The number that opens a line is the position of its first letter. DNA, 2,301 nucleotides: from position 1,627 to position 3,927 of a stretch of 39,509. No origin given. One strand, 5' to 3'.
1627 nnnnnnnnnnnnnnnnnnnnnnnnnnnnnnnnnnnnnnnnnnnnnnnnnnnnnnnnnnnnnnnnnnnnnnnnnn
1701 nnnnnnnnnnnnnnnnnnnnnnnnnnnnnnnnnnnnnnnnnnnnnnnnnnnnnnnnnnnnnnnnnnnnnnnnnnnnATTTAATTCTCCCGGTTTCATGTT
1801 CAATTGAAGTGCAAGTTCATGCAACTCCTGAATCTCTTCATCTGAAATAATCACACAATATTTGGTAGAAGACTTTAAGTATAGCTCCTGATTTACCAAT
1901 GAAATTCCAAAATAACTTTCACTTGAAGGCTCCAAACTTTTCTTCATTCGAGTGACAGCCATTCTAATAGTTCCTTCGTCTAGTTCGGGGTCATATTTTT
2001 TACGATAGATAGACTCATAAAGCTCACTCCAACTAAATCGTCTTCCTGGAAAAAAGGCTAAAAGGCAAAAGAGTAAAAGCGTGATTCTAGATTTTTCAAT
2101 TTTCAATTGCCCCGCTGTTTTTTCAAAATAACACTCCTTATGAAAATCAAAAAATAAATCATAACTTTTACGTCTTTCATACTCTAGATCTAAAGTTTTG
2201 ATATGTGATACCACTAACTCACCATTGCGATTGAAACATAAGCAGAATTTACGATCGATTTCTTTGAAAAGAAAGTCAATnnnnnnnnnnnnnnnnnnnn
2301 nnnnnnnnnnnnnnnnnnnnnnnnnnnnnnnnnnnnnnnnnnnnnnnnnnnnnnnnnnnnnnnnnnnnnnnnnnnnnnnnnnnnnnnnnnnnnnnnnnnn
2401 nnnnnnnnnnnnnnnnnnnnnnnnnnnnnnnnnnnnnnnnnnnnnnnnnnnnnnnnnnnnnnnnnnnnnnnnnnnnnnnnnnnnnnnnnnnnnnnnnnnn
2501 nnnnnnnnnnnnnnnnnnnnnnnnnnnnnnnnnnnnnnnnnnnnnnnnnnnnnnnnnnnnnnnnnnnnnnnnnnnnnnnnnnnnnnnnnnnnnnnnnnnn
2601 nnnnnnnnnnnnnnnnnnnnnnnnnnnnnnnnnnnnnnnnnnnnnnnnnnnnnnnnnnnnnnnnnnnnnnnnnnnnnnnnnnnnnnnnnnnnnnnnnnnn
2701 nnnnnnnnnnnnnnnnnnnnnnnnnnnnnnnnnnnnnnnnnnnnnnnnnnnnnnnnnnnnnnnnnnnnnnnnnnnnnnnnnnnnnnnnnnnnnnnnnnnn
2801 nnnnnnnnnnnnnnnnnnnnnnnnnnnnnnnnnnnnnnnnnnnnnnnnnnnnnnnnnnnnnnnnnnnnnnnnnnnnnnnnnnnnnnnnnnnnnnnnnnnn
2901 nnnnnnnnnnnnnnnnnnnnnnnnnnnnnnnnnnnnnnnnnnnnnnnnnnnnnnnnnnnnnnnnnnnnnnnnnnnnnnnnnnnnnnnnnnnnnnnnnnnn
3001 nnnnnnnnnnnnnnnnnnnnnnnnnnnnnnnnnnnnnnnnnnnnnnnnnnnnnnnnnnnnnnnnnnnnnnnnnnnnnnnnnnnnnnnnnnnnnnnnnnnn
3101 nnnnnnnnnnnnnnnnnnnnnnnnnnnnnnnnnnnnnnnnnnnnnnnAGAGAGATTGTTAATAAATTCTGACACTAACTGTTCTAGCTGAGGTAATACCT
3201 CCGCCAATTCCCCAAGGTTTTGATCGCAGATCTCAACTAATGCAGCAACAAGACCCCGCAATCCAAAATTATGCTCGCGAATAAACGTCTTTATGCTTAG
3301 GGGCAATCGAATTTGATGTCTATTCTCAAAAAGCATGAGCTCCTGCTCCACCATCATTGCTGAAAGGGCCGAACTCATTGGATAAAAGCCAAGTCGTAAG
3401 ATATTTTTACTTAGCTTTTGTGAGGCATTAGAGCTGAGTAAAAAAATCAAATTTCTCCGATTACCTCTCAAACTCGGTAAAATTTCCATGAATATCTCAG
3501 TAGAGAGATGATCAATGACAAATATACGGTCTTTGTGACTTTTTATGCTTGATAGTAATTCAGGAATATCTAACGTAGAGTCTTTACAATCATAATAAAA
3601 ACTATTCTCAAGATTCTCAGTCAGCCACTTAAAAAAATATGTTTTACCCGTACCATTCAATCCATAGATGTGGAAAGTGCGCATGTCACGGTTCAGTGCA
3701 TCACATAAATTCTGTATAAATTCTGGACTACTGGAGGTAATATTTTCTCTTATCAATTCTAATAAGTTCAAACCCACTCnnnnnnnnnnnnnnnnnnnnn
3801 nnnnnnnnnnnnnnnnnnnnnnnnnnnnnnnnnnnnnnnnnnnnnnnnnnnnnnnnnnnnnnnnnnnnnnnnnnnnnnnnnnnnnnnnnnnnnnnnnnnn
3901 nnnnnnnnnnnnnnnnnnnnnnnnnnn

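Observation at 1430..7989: Partner-switching-like operon without kinase or sigma factor, built around a P-loop/TPR/wHTH regulator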

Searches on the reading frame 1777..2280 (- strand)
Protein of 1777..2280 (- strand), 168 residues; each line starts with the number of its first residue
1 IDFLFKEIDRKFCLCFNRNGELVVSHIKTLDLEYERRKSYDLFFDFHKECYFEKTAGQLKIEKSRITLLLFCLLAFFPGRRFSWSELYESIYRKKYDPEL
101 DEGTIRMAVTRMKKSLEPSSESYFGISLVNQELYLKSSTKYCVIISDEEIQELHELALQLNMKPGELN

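Call 49: find_related_loci(query=A5, collection=genome_contigs, flank=10000)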
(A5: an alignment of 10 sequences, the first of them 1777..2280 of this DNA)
Query A5 (168 aa) in genome_contigs; peptide patterns used: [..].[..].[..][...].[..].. (x = any residue, [..] = any of these).
14 stretches matched a pattern; 3 encode a relative of the query (tblastn E <= 1e-3); 3 distinct loci.
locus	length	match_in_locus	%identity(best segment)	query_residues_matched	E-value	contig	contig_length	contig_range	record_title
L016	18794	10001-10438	40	5-150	4e-40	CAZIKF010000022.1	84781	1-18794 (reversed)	MAG TPA_asm: uncultured bacterium isolate binchicken_co28_71 genome assembly, contig: NODE_190_length_84781_cov_26.07059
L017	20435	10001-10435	34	6-150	9e-28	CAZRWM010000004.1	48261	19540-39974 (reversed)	MAG TPA_asm: uncultured bacterium isolate binchicken_co76_518 genome assembly, contig: NODE_790_length_48261_cov_10.8552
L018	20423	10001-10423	35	16-155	9e-18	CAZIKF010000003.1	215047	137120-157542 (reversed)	MAG TPA_asm: uncultured bacterium isolate binchicken_co28_71 genome assembly, contig: NODE_17_length_215047_cov_25.09053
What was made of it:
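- Tried and rejected: A second scan with the C-terminal module found 3 loci, in 2 unnamed 'binchicken' MAGs (call 49).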

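Call 50: find_related_loci(query=A5, collection=metagenome_contigs, flank=8000)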
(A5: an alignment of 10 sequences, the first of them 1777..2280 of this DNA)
Query A5 (168 aa) in metagenome_contigs; peptide patterns used: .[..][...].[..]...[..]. (x = any residue, [..] = any of these).
335 stretches matched a pattern; 5 encode a relative of the query (tblastn E <= 1e-3); 5 distinct loci.
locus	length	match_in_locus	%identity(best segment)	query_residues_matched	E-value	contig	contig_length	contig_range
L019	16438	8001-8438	40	5-150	4e-40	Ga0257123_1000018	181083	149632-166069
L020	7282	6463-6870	37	13-150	3e-29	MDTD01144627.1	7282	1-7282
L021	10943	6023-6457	34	6-150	9e-28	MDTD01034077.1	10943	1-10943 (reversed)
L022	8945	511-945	34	6-150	1e-27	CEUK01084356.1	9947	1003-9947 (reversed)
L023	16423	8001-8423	35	16-155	9e-18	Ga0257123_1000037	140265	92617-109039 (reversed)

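Call 55: search_protein_families(library=pfam, proteins=[L017:6620-8236:+, L017:8270-10480:+, L017:10480-13293:+, L017:13295-15919:+, L017:16035-16379:+, L017:16763-17230:+, L017:17260-20301:+, L017:4115-6436:-, L017:3683-4102:-, L017:2597-3673:+], max_evalue=0.001)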
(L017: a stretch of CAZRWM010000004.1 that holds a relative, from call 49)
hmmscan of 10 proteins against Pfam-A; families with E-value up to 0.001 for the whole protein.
L017:6620-8236:+ (538 aa): 1 family
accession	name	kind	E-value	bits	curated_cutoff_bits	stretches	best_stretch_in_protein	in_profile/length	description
PF01551.29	Peptidase_M23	-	2.3e-24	85.9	28.7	1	421-520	2-96/96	Peptidase family M23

L017:8270-10480:+ (736 aa): 3 families
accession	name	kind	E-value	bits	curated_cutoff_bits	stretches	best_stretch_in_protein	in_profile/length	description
PF05729.18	NACHT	-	1.7e-05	25.2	26.7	1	29-120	4-100/167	NACHT domain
PF13401.12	AAA_22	-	1.8e-05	25.5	27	1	25-137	5-127/130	AAA domain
PF13191.12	AAA_16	-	0.00048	21.1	32.6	0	19-61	18-63/167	AAA ATPase domain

L017:10480-13293:+ (937 aa): 1 family
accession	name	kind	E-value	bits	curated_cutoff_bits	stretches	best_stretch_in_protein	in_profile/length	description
PF07228.17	SpoIIE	-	2.3e-43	148.8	25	1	747-935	3-191/192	Stage II sporulation protein E (SpoIIE)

L017:13295-15919:+ (874 aa): 1 family
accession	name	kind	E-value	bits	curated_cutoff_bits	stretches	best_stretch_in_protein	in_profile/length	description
PF07228.17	SpoIIE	-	6.6e-31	108.2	25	1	688-874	3-191/192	Stage II sporulation protein E (SpoIIE)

L017:16035-16379:+ (114 aa): 2 families
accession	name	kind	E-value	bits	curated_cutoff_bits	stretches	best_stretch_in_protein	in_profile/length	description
PF01740.26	STAS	-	4.7e-09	36.4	22.6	1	5-106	2-104/106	STAS domain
PF13466.11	STAS_2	-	0.00078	20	29.2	1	16-96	1-80/80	STAS domain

L017:16763-17230:+ (155 aa): 0 families

L017:17260-20301:+ (1013 aa): 1 family
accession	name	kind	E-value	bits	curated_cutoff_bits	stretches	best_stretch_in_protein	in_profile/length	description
PF01564.23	Spermine_synth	-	3.6e-19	69.5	22.9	1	549-697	7-155/186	Spermine/spermidine synthase domain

L017:4115-6436:- (773 aa): 0 families

L017:3683-4102:- (139 aa): 0 families

L017:2597-3673:+ (358 aa): 1 family
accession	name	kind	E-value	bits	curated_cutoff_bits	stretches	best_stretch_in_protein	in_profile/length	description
PF01263.26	Aldose_epim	-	5.3e-67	226.7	27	1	21-345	2-297/299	Aldose 1-epimerase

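Call 71: predict_structure(alignment_id=A5)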
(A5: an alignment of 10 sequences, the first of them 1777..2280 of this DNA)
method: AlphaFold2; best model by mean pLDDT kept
length: 168 residues; sequences in the alignment: 10
mean_pLDDT: 82.7   pTM: 0.77
mean pLDDT of the five models: 82.7, 81.1, 80.0, 79.8, 79.4
residues with pLDDT >= 90: 71; 70-90: 67; 50-70: 23; < 50: 7
segments of 3 or more residues with pLDDT < 50: 4-6
pLDDT, mean of each block of 10 residues (from residue 1): 50 72 82 92 89 90 81 89 93 93 95 86 88 93 81 70 57
secondary structure, 60 per line:
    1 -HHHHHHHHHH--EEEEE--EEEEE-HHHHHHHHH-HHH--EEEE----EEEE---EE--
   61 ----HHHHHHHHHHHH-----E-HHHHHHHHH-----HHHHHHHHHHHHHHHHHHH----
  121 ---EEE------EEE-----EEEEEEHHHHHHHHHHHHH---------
elements in order: H2-11 E14-18 E21-25 H27-35 E42-45 E50-53 H65-76 H84-92 H98-116 E124-126 E133-135 E141-146 H147-159
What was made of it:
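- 1777..2280 (-): C-terminal DNA-binding module of g3 (residues 500-667): an OmpR/PhoB-type winged helix with a C-terminal strand-helix extension. It is nearly identical among homologs that share only about 50% identity overall. AlphaFold pLDDT 82.7, pTM 0.77 (call 71).
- On OmpR/PhoB-family winged-helix DNA-binding domain (Trans_reg_C): AlphaFold model pLDDT 82.7 (call 71).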

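Call 73: fold_search(model_id=the predicted structure, library=pdb)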
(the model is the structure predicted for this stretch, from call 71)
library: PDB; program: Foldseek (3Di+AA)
matches with E <= 10: 346; with E <= 0.001: 0
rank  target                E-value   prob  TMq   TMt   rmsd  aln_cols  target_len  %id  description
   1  8hig_A                1.9e-03  1.00  0.46  0.75   2.4        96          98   21  Co-crystal structure of C-terminal DNA binding domain of Saccharopolyspora erythraea GlnR in complex with its cognate  (released 2023-11-22)
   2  2pmu_D                2.4e-03  1.00  0.47  0.79   2.1        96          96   11  Crystal structure of the DNA-binding domain of PhoP (released 2008-02-26)
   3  3rjp                  4.0e-03  1.00  0.47  0.78   3.2        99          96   13  Crystal structure of the DNA binding domain of CovR from Streptococcus pyogenes (released 2012-04-25)
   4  1gxp_B                4.3e-03  1.00  0.48  0.75   2.5        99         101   15  PhoB effector domain in complex with pho box DNA. (released 2002-04-29)
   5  6cqg                  4.3e-03  1.00  0.45  0.72   3.2        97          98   18  YycF Effector Domain Structure without DNA bound (released 2019-06-19)
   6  9dvt_R                4.3e-03  1.00  0.45  0.33  11.4       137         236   18  Cryo-EM structure of RpaA bound to PkaiBC DNA and the CTD of the alpha subunit of RNAP from the cyanobacterium Synecho (released 2025-10-15)
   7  1p2f                  4.6e-03  0.99  0.38  0.30   7.6       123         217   14  Crystal Structure Analysis of Response Regulator DrrB, a Thermotoga maritima OmpR/PhoB Homolog (released 2003-04-29)
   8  9dvt_S                4.9e-03  1.00  0.45  0.34  10.9       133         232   20  Cryo-EM structure of RpaA bound to PkaiBC DNA and the CTD of the alpha subunit of RNAP from the cyanobacterium Synecho (released 2025-10-15)
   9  5ed4_B                5.2e-03  1.00  0.47  0.37   5.9       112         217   12  Structure of a PhoP-DNA complex (released 2016-04-27)
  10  2rv8_MODEL_1_A        6.3e-03  1.00  0.47  0.60   2.7        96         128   11  Solution Structure of the PhoP DNA-Binding Domain from Mycobacterium tuberculosis (released 2015-08-12)
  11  1gxp_E                6.7e-03  1.00  0.40  0.63   6.3       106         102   12  PhoB effector domain in complex with pho box DNA. (released 2002-04-29)
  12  5za3_A                8.1e-03  1.00  0.42  0.67   2.6        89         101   16  Structure of a C-terminal S. mutans response regulator VicR domain (released 2019-02-06)
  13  2hwv                  8.1e-03  1.00  0.42  0.66   2.9        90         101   19  Crystal structure of an essential response regulator DNA binding domain, VicRc in Enterococcus faecalis, a member of the (released 2007-01-23)
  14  4nhj_A                9.2e-03  1.00  0.47  0.72   2.9        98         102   17  Crystal structure of Klebsiella pneumoniae RstA DNA-binding domain in complex with RstA box (released 2014-07-16)
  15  4nhj_B                1.0e-02  1.00  0.47  0.75   2.7        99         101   17  Crystal structure of Klebsiella pneumoniae RstA DNA-binding domain in complex with RstA box (released 2014-07-16)
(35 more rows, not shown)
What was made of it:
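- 1777..2280 (-): Foldseek top hits are the GlnR, PhoP, CovR and PhoB DNA-binding domains (call 73).
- On OmpR/PhoB-family winged-helix DNA-binding domain (Trans_reg_C): The top 50 Foldseek PDB hits are all OmpR/PhoB-type domains, TM 0.72-0.79, rmsd 2.1-3.2 Å (call 73).
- On MalT/LAL regulators: The C-terminal domain is of the OmpR/PhoB type (call 73).
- Checked: All top Foldseek hits are OmpR/PhoB DNA-binding domains, with TM 0.72-0.79 (calls 71, 73).
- REG winged helix (calls 71, 73). AfsR appears among the structural neighbours of the DNA-binding domain (8hvr_I, call 73).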

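Call 79: search_protein_families(library=pfam, proteins=[L018:7997-10462:+, L018:10459-11025:+, L018:7389-7886:+, L018:6495-7265:+, L018:4684-6297:+, L018:11857-12258:+, L018:11028-11486:-, L018:3841-4326:+, L018:4323-4787:+, L016:16484-17911:+], max_evalue=0.001)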
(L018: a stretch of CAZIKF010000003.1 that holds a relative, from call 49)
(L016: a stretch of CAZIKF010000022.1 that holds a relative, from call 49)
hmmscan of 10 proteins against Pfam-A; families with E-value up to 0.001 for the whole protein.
L018:7997-10462:+ (821 aa): 4 families
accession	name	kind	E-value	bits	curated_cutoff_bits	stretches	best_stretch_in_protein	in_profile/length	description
PF00486.34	Trans_reg_C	-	4.9e-07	30.2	26.2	1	718-779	9-68/77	Transcriptional regulatory protein, C terminal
PF17874.7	TPR_MalT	-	0.00059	19.7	45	0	339-425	172-265/336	MalT-like TPR region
PF09976.15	TPR_21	-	0.00087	19.5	25.5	0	362-444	75-157/193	Tetratricopeptide repeat-like domain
PF13191.12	AAA_16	-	0.00092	20.2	32.6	0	4-41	8-45/167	AAA ATPase domain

L018:10459-11025:+ (188 aa): 1 family
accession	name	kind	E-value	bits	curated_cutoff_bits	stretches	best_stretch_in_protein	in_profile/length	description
PF10604.15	Polyketide_cyc2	-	7.1e-11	43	27.4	1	38-184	2-142/142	Polyketide cyclase / dehydrase and lipid transport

L018:7389-7886:+ (165 aa): 0 families

L018:6495-7265:+ (256 aa): 1 family
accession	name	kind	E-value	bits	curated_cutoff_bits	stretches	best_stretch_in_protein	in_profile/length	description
PF04338.18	DUF481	-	3.3e-20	73.5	21.1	1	48-253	1-207/210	Protein of unknown function, DUF481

L018:4684-6297:+ (537 aa): 3 families
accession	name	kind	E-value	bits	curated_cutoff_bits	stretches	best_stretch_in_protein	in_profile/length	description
PF00437.27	T2SSE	-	9.9e-96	321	24.9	1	162-533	12-370/370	Type II/IV secretion system protein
PF00482.28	T2SSF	-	9.1e-06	26.1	25.2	1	49-131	3-86/125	Type II secretion system (T2SS), protein F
PF13191.12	AAA_16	-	7.8e-05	23.7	32.6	1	277-328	5-58/167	AAA ATPase domain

L018:11857-12258:+ (133 aa): 1 family
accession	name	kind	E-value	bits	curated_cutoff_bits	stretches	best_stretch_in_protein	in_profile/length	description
PF00072.30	Response_reg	-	1.1e-16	61.5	30.2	1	8-124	1-110/111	Response regulator receiver domain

L018:11028-11486:- (152 aa): 2 families
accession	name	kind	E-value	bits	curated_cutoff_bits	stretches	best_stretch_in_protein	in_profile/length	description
PF01035.26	DNA_binding_1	-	7.5e-29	99.9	27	1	72-150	1-80/81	6-O-methylguanine DNA methyltransferase, DNA binding domain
PF02870.21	Methyltransf_1N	-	3e-11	44.1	21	1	4-68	2-71/71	6-O-methylguanine DNA methyltransferase, ribonuclease-like domain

L018:3841-4326:+ (161 aa): 3 families
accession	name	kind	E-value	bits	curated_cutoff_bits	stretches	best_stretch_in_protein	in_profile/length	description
PF08281.18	Sigma70_r4_2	-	5.8e-14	51.9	25.7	1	105-154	3-52/54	Sigma-70, region 4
PF04542.20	Sigma70_r2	-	9.3e-13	48.2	24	1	12-76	5-71/71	Sigma-70 region 2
PF04545.22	Sigma70_r4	-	1.9e-09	37.3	24.1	1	111-153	3-45/50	Sigma-70, region 4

L018:4323-4787:+ (154 aa): 1 family
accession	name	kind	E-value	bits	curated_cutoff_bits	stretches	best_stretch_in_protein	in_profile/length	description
PF12728.13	HTH_17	-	2.4e-05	25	27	1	81-127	2-50/51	Helix-turn-helix domain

L016:16484-17911:+ (475 aa): 2 families
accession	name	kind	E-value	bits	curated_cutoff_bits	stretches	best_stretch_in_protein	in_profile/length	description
PF13517.12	FG-GAP_3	-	1.2e-13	51.9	26.9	1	276-334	1-60/61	FG-GAP-like repeat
PF01839.29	FG-GAP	-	3e-08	33.8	22.1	0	320-344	5-34/37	FG-GAP repeat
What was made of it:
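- On Partner-switching module (Rsb/SpoIIA type): An ECF-type sigma gene lies about 3.7 kb upstream of the STAS-less paralog in L018 only (call 79).
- This suggests that the slot next to REG is for a small partner (call 79). The SRPBCC-coupled paralog also keeps a P-loop match (AAA_16, call 79).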

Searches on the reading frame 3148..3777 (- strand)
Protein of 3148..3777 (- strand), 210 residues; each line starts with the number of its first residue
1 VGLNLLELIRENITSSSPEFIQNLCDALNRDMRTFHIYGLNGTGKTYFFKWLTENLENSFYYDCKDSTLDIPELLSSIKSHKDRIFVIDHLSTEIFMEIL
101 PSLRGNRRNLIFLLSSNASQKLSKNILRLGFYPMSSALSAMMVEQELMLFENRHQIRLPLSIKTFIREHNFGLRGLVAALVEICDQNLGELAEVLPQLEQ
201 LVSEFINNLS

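Call 84: search_solved_structures(query=A7, max_evalue=1, show_alignments=1)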
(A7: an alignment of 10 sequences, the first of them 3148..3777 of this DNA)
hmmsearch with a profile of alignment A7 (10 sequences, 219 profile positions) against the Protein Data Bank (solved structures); distinct sequences matched with E-value up to 1: 1019 (the best 60 are shown).
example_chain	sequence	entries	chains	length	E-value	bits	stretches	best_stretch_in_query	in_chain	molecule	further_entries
1qvr_A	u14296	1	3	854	3.5e-09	39.7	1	16-97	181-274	ClpB protein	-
3pxi_A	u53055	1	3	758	2.1e-08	37.1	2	12-70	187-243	Negative regulator of genetic competence ClpC/MecB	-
6hyp_A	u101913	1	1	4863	3.6e-08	36.3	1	25-74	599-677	Midasin,Midasin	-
6i27_A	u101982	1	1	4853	3.7e-08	36.3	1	25-74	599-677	Midasin,Midasin,Midasin,Midasin,Midasin,Midasin,Midasin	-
6i26_A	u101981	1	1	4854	3.7e-08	36.3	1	25-74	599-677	Midasin,Midasin,Midasin,Midasin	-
5jcs_s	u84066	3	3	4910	3.7e-08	36.3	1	25-74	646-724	Midasin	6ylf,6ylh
6s2p_N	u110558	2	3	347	4.2e-08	36.1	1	25-186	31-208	NRC1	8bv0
3j3s_A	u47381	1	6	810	6e-08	35.6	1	12-98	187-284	Negative regulator of genetic competence ClpC/MecB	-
5vc7_A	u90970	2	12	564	7.9e-08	35.2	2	26-98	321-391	VCP-like ATPase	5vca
1sxj_C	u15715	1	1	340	7.9e-08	35.2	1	23-202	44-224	Activator 1 40 kDa subunit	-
3j3t_A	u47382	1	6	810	1.1e-07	34.8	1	12-97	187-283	Negative regulator of genetic competence ClpC/MecB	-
3j3r_A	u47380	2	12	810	1.1e-07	34.8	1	12-97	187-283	Negative regulator of genetic competence ClpC/MecB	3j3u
7abr_A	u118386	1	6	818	1.1e-07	34.7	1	12-97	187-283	Negative regulator of genetic competence ClpC/MecB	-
8c0v_A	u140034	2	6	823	1.7e-07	34.2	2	7-63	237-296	Peroxisomal ATPase PEX1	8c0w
9d2f_A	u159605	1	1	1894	1.7e-07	34.1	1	20-54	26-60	Adenylate kinase 9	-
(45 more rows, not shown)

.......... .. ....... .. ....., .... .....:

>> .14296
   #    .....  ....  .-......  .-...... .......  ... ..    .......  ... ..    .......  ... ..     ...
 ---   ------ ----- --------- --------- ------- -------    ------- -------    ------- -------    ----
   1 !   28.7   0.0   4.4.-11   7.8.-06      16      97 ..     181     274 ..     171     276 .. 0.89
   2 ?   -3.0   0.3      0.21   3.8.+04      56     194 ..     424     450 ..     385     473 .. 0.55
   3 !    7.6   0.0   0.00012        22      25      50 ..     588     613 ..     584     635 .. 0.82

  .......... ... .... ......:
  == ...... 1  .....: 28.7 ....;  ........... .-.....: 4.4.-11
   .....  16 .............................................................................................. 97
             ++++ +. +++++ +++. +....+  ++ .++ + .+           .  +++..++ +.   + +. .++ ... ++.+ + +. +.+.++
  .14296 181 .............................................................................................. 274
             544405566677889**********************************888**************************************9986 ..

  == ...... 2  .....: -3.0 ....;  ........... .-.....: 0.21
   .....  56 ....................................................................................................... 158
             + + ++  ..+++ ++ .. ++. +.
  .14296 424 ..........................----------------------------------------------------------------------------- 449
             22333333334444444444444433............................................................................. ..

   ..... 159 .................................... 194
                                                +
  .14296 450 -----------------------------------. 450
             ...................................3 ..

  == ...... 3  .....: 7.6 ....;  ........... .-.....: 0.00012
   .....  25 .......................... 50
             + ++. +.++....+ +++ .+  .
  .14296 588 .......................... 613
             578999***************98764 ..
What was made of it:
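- On STAND NTPase signalling proteins: A profile hit to NRC1 NB-ARC spans the whole domain (call 84).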
